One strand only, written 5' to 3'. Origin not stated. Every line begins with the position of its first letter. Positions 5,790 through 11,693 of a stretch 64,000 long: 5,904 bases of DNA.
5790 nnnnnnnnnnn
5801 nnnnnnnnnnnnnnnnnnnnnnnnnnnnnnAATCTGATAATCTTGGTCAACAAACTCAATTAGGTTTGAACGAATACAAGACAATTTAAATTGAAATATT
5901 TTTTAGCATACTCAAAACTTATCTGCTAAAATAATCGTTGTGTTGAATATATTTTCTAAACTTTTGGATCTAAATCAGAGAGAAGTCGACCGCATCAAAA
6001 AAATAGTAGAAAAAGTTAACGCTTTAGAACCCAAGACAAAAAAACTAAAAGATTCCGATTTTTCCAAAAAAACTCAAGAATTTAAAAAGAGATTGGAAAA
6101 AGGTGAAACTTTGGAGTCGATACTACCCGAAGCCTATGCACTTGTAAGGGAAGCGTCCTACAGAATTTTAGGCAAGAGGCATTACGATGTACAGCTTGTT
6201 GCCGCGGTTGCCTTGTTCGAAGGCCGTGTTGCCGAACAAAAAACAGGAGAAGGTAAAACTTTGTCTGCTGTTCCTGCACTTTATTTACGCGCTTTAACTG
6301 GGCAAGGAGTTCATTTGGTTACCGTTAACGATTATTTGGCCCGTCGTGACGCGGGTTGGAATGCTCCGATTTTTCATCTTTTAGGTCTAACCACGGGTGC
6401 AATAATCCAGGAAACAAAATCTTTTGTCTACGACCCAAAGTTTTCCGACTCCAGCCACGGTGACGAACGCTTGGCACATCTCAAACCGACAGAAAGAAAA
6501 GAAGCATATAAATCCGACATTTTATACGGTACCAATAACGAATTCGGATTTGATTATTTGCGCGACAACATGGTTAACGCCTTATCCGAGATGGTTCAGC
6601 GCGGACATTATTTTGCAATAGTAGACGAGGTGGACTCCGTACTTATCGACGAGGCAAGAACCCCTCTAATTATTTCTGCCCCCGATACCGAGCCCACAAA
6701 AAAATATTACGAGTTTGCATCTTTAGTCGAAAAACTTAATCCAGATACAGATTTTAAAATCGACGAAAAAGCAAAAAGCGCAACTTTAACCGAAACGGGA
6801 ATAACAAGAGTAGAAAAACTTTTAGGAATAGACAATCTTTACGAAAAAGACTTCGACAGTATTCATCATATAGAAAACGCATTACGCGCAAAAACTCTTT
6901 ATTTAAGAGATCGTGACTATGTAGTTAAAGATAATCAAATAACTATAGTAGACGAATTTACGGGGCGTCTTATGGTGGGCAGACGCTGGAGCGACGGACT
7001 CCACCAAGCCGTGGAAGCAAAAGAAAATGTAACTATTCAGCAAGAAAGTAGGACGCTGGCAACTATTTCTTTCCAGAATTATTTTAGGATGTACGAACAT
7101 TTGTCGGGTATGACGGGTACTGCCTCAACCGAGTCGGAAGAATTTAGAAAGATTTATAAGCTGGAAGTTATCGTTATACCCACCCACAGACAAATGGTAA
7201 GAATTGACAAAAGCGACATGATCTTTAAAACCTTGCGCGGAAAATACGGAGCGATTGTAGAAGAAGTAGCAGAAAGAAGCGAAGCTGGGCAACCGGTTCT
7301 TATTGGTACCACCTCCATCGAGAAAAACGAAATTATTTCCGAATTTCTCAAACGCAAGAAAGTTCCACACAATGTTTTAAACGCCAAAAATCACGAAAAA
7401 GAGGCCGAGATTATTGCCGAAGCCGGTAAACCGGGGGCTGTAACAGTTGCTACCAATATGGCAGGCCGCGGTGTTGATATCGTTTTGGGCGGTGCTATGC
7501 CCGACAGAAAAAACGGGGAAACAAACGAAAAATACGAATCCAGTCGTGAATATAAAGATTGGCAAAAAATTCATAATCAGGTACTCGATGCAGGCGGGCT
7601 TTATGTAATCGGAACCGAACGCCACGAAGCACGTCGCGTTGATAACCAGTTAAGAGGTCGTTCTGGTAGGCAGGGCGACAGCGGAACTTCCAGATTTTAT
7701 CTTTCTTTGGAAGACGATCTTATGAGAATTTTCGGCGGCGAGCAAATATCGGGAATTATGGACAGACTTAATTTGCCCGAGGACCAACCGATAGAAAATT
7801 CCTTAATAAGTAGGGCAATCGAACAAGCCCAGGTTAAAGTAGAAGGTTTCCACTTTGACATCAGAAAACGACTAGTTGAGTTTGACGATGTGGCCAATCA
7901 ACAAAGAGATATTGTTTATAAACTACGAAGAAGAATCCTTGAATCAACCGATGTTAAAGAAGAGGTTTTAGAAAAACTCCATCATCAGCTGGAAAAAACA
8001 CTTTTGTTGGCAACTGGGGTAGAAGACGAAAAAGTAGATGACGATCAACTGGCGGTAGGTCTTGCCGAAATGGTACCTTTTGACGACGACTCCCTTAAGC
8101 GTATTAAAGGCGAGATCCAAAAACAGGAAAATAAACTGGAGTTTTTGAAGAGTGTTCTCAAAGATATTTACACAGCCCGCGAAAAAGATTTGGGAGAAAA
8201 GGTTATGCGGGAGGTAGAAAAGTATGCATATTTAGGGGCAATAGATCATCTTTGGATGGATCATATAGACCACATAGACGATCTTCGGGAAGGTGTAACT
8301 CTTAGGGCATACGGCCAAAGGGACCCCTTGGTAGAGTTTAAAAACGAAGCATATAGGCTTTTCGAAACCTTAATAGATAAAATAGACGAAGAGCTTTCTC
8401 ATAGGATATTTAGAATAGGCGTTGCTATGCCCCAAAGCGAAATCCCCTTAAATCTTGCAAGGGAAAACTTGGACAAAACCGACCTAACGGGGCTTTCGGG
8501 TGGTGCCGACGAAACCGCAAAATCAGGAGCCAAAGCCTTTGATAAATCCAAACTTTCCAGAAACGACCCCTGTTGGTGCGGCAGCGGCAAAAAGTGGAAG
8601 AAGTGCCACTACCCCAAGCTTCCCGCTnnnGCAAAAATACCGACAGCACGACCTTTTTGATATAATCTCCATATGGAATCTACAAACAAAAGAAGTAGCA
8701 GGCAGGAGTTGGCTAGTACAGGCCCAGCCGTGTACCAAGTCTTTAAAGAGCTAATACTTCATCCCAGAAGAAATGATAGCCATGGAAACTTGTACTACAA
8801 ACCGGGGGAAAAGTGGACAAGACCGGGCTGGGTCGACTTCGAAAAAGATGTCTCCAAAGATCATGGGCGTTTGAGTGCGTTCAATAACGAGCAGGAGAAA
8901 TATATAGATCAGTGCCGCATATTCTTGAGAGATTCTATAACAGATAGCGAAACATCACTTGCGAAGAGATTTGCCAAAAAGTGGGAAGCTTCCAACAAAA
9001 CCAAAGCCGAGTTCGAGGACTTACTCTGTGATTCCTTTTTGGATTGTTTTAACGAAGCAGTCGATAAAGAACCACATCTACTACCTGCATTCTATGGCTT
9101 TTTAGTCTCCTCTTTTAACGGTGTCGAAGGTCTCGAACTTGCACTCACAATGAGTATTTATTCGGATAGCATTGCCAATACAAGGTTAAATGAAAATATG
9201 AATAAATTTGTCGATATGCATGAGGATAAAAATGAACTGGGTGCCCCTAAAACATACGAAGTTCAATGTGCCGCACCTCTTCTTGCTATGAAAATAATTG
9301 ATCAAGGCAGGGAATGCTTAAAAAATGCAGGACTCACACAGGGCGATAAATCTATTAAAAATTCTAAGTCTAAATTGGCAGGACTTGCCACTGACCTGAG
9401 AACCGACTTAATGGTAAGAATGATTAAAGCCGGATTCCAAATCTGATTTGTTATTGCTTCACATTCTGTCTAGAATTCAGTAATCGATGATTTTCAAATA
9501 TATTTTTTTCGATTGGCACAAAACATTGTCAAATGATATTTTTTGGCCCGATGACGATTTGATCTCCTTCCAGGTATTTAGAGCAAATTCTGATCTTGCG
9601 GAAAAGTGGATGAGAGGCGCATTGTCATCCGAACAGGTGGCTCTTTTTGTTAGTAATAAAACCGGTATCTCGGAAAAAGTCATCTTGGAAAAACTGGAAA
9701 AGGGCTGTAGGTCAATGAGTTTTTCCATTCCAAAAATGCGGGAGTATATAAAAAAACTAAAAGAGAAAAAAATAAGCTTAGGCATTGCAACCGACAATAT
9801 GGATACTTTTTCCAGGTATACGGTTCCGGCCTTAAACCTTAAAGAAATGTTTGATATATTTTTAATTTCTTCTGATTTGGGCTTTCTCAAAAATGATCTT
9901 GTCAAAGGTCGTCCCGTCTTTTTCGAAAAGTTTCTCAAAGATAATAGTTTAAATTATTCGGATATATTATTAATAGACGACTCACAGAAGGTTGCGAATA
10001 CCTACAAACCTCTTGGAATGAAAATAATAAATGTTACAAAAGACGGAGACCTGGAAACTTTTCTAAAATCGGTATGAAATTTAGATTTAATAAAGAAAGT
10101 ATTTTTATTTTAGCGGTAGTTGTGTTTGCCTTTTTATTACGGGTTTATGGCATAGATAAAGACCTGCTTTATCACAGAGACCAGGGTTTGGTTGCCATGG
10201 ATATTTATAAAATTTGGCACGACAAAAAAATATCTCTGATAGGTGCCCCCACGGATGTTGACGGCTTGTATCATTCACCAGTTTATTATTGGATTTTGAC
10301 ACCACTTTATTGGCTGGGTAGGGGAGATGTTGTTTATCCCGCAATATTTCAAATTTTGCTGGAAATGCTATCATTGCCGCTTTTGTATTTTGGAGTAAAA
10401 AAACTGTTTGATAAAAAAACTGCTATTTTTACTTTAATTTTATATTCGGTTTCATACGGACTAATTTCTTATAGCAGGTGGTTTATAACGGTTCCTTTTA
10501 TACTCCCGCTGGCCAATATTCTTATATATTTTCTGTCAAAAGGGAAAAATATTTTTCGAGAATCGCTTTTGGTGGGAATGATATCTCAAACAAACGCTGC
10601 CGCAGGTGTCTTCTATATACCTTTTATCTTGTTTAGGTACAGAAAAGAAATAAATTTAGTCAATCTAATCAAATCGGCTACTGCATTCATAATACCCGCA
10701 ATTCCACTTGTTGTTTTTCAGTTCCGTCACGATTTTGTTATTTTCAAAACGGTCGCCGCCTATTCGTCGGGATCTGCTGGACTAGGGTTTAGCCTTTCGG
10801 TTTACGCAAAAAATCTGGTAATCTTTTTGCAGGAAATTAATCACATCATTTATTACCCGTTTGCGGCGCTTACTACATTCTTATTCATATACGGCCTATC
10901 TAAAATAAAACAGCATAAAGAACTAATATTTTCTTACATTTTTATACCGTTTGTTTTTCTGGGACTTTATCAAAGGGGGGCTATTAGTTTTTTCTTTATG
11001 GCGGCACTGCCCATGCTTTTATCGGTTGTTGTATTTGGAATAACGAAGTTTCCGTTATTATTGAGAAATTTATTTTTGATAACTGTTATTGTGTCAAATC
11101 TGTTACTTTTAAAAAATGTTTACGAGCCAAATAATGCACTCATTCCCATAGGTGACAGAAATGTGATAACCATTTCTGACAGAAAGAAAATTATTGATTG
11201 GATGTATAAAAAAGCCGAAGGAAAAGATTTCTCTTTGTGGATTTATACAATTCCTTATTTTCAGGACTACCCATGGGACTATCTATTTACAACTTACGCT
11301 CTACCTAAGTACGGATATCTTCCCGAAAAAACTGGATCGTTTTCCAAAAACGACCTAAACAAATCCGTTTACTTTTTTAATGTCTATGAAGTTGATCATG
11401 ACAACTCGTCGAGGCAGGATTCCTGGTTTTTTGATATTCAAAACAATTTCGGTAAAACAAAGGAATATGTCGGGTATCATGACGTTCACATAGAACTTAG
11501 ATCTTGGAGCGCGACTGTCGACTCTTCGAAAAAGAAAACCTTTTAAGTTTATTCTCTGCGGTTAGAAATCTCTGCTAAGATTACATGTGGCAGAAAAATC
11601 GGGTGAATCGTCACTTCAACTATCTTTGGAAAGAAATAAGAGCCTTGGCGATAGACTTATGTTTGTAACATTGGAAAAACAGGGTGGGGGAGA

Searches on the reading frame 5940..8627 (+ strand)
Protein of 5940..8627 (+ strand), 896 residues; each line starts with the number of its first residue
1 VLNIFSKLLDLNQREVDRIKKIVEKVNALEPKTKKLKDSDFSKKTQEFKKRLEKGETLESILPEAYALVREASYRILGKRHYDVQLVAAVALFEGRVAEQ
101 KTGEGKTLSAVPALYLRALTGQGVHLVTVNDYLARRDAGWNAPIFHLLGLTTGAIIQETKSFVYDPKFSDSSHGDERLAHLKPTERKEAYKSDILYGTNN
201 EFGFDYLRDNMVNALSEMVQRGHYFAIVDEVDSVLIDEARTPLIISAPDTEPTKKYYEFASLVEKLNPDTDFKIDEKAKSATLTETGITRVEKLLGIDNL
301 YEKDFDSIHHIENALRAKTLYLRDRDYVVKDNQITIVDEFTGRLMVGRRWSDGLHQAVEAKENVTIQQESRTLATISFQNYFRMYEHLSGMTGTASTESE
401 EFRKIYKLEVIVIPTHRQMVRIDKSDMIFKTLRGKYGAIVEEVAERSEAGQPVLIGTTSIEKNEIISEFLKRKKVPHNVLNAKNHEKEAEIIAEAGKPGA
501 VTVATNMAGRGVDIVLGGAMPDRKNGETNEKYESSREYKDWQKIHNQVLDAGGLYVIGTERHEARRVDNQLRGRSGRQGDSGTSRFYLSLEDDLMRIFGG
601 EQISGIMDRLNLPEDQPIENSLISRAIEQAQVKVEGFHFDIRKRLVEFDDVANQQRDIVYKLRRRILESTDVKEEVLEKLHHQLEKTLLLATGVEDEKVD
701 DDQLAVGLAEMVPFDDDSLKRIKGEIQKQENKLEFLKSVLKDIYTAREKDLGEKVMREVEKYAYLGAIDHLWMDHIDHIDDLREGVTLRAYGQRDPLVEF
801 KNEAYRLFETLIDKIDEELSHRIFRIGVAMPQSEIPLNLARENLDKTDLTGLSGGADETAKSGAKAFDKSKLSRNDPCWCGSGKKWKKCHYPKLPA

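Call 79: search_solved_structures(query=window:5940-8627:+, max_evalue=1e-50)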
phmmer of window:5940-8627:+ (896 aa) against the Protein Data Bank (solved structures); distinct sequences matched with E-value up to 1e-50: 24.
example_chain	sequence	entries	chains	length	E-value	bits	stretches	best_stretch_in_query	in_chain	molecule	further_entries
1nkt_A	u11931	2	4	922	1.4e-241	807.5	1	1-832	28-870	Preprotein translocase secA 1 subunit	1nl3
1tf2_A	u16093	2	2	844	7.2e-241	805.2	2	1-520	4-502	Preprotein translocase secA subunit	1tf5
3iqy_A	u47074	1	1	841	4.4e-240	802.6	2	1-520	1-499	Protein translocase subunit secA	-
2fsf_A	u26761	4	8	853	3.9e-233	779.6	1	184-836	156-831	Preprotein translocase secA subunit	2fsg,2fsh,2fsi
2vda_A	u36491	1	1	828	7.1e-233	778.7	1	184-832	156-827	TRANSLOCASE SUBUNIT SECA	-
6s0k_h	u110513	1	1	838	1.4e-232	777.8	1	11-831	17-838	Protein translocase subunit SecA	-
1m6n_A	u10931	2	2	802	1.6e-232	777.5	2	1-519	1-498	Preprotein translocase secA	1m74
2ibm_A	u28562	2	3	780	2.2e-232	777.1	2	1-520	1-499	Preprotein translocase secA subunit | Protein translocase subunit SecA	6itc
3jv2_A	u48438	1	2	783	2.2e-232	777.1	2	1-520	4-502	Protein translocase subunit SecA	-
3dl8_A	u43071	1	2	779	2.4e-232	776.9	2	1-520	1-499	Protein translocase subunit secA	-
7xha_A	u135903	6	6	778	2.6e-232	776.9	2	1-520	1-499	Protein translocase subunit SecA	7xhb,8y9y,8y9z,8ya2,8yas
6gox_A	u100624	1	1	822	3.1e-232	776.6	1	184-831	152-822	Protein translocase subunit SecA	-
3iqm_A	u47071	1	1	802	3.5e-232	776.4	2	1-519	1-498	Protein translocase subunit secA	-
8ya0_A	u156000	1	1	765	2.5e-229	767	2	15-520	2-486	Protein translocase subunit SecA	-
3din_A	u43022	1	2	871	1.2e-227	761.5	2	180-519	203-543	Protein translocase subunit secA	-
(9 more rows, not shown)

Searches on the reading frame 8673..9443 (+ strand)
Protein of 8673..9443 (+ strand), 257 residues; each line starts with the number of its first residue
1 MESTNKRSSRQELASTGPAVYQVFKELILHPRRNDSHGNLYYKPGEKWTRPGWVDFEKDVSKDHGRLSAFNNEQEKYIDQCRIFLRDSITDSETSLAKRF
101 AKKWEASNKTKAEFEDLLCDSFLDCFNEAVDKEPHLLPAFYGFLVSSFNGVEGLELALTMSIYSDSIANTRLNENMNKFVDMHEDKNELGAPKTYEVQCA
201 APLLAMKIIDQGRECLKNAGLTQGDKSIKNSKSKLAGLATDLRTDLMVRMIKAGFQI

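Call 4: search_protein_families(library=pfam, proteins=[window:8673-9443:+], max_evalue=0.1)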
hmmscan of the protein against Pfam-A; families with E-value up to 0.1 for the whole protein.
window:8673-9443:+ (257 aa): 0 families

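Call 7: search_protein_families(library=ncbifam, proteins=[window:8673-9443:+], max_evalue=0.1)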
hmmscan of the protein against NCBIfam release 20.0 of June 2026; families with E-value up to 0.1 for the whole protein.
window:8673-9443:+ (257 aa): 0 families

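Call 41: search_protein_families(library=padloc, proteins=[window:8673-9443:+], max_evalue=0.1)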
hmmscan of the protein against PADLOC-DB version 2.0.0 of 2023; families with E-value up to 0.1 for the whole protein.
window:8673-9443:+ (257 aa): 0 families

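Call 72: search_protein_families(library=phrogs, proteins=[window:8673-9443:+], max_evalue=0.1)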
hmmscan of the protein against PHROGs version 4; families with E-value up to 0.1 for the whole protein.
window:8673-9443:+ (257 aa): 0 families

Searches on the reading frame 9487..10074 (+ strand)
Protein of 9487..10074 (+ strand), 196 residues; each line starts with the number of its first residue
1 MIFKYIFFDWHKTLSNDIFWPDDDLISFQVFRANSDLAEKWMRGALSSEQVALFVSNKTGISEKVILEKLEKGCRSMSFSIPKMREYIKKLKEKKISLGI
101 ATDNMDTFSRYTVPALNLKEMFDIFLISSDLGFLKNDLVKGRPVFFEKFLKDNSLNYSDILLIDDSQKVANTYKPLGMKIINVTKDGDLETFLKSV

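Call 4: search_protein_families(library=pfam, proteins=[window:9487-10074:+], max_evalue=0.1)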
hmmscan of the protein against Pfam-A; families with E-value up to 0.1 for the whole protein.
window:9487-10074:+ (196 aa): 3 families
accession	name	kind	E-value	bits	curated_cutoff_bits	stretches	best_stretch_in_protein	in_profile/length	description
PF13419.12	HAD_2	-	2.1e-09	38.2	23.8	1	67-183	66-178/178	Haloacid dehalogenase-like hydrolase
PF00702.32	Hydrolase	-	2.9e-06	28.3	26.4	1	72-166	89-180/191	haloacid dehalogenase-like hydrolase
PF05555.16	DUF762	-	0.085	12.9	25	0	39-95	25-79/245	Coxiella burnetii protein of unknown function (DUF762)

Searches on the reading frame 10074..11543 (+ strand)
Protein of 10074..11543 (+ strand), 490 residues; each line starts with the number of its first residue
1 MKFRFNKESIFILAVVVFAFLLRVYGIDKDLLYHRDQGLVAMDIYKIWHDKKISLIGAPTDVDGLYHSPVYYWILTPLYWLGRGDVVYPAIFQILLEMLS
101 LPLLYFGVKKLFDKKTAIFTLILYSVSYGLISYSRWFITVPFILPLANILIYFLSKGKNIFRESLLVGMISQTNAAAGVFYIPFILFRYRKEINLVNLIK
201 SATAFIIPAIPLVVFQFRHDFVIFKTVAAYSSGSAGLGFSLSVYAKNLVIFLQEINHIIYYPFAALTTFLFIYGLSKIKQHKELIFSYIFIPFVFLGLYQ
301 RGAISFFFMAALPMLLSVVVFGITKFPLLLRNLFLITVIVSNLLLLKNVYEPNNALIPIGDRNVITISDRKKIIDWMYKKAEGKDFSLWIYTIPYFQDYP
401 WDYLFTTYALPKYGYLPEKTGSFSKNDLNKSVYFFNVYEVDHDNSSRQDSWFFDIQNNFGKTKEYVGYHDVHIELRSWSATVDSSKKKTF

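Call 4: search_protein_families(library=pfam, proteins=[window:10074-11543:+], max_evalue=0.1)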
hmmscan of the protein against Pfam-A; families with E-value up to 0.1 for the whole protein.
window:10074-11543:+ (490 aa): 2 families
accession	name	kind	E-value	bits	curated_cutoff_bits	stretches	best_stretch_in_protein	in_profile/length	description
PF13231.12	PMT_2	-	2.4e-05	25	26.1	1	67-157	2-92/160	Dolichyl-phosphate-mannose-protein mannosyltransferase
PF23739.1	HTH_72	-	0.1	13.1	27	0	357-385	29-56/70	HTH 3-helical bundle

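Call 7: search_protein_families(library=ncbifam, proteins=[window:10074-11543:+], max_evalue=0.1)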
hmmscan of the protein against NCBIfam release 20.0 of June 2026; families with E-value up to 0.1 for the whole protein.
window:10074-11543:+ (490 aa): 1 family
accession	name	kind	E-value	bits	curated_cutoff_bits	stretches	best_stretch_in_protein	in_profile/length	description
TIGR03663.1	TIGR03663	subfamily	0.00033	19.8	126.25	1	11-162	3-145/435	flippase activity-associated protein Agl23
